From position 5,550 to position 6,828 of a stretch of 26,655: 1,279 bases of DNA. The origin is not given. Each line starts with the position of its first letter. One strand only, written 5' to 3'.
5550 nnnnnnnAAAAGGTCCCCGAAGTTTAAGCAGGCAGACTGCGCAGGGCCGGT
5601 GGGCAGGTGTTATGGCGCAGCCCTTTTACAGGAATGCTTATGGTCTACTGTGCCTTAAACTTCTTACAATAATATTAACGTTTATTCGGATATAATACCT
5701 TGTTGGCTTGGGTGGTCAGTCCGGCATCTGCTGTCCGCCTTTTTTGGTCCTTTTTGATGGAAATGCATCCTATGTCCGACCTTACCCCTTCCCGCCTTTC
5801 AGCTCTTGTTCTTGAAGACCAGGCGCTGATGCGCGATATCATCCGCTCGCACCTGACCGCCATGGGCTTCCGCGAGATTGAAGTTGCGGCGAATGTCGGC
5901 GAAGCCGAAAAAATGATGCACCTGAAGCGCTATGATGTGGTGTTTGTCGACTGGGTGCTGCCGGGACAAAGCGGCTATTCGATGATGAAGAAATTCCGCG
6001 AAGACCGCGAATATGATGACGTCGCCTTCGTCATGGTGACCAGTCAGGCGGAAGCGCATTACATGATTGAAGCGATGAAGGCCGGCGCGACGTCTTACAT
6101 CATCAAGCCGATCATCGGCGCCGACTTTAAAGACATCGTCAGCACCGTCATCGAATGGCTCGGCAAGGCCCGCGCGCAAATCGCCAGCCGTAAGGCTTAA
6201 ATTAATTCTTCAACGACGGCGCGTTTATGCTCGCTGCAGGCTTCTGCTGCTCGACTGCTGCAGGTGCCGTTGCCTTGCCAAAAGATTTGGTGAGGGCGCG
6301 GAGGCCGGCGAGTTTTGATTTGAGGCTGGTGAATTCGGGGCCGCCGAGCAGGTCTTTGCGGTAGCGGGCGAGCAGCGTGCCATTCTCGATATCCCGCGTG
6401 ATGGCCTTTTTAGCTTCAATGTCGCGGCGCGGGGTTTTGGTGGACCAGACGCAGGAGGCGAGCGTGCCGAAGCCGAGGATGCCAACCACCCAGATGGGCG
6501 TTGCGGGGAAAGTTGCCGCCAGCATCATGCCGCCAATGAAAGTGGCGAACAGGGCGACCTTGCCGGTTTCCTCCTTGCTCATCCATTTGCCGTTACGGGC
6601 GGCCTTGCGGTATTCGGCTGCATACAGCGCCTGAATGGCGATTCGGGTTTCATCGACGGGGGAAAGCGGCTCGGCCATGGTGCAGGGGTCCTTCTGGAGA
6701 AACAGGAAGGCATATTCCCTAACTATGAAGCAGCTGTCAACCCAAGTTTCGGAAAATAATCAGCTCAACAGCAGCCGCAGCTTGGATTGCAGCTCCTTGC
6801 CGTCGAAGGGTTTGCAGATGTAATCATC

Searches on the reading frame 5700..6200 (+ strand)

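Call 6: search_protein_families(library=pfam, proteins=[window:5700-6200:+], max_evalue=0.01)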
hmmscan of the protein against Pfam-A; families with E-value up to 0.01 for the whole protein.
window:5700-6200:+ (166 aa): 1 family
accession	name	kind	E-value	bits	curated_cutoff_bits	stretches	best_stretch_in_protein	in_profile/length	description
PF00072.30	Response_reg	-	2.9e-21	76.2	30.2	1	36-144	2-107/111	Response regulator receiver domain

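Call 7: search_protein_families(library=ncbifam, proteins=[window:5700-6200:+], max_evalue=0.01)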
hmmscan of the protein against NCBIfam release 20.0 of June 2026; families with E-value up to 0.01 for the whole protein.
window:5700-6200:+ (166 aa): 94 families (the best 25 are shown)
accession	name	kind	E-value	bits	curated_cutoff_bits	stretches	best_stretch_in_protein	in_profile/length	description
NF007901.0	PRK10610.1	equivalog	4e-20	72.2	189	1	33-155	6-128/129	chemotaxis response regulator CheY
TIGR02154.1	PhoB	equivalog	1.1e-19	70.6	296.2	1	35-139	5-108/226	phosphate regulon transcriptional regulator PhoB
NF047654.1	DiguCycDgcRLepto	equivalog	1e-14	54.2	500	1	36-138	6-107/295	diguanylate cyclase DgcR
NF007005.1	PRK09468.1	equivalog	2.3e-14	53.4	331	1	35-143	6-111/237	osmolarity response regulator transcription factor OmpR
NF053854.1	RespRegPhoBBctds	equivalog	4.6e-14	52.3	270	1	36-150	2-114/225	two-component system response regulator PhoB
NF011874.0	PRK15347.1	equivalog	2.6e-13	48.9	852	1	27-150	685-809/921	two component system sensor kinase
NF007546.0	PRK10161.1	equivalog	3.1e-13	49.8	471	1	35-143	5-112/229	phosphate response regulator transcription factor PhoB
NF041733.1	resp_reg_CseB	equivalog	4e-13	49.3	350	1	35-144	3-108/228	two-component system response regulator CseB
NF041866.1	EpsW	equivalog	4.3e-13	49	200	1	33-151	6-125/131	exopolysaccharide biosynthesis response regulator EpsW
NF045944.1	ResRegRpaBCyano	equivalog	6.5e-13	48.6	330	1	36-158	1-119/229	response regulator transcription factor RpaB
NF041367.1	CheY_Halo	equivalog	1.3e-12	48.1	200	1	36-149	2-112/114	chemotaxis protein CheY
NF040689.1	MtrAB_MtrA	equivalog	6.2e-12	45.3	300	1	36-139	2-101/219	MtrAB system response regulator MtrA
NF008469.0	PRK11361.1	equivalog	7.7e-12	44.6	714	1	35-151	7-120/461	acetoacetate metabolism transcriptional regulator AtoC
TIGR01387.1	cztR_silR_copR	subfamily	1.3e-11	44.6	279.2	1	36-161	2-121/218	heavy metal response regulator transcription factor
NF008078.0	PRK10816.1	equivalog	2.2e-11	43.7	336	1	35-138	3-103/223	two-component system response regulator PhoP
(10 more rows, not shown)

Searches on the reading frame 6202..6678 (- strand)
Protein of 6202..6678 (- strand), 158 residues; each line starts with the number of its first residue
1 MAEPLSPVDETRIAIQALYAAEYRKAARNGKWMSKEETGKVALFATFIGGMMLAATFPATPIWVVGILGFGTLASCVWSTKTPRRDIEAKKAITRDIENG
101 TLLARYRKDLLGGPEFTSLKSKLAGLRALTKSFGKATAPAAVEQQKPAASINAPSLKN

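Call 6: search_protein_families(library=pfam, proteins=[window:6202-6678:-], max_evalue=0.01)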
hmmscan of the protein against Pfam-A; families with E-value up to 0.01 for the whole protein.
window:6202-6678:- (158 aa): 0 families

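Call 7: search_protein_families(library=ncbifam, proteins=[window:6202-6678:-], max_evalue=0.01)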
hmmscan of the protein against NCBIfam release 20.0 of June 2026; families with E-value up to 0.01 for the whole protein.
window:6202-6678:- (158 aa): 0 families

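Call 44: search_protein_families(library=pfam, proteins=[window:6202-6678:-], max_evalue=1)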
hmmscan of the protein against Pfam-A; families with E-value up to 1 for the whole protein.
window:6202-6678:- (158 aa): 2 families
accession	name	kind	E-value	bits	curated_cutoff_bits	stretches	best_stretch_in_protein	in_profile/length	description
PF23627.1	LisH_WDR26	-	0.093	12.6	27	1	11-28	16-33/45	WDR26 Lis-homology motif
PF20323.3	DUF6618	-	0.22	12.3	27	1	47-94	31-77/92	Family of unknown function (DUF6618)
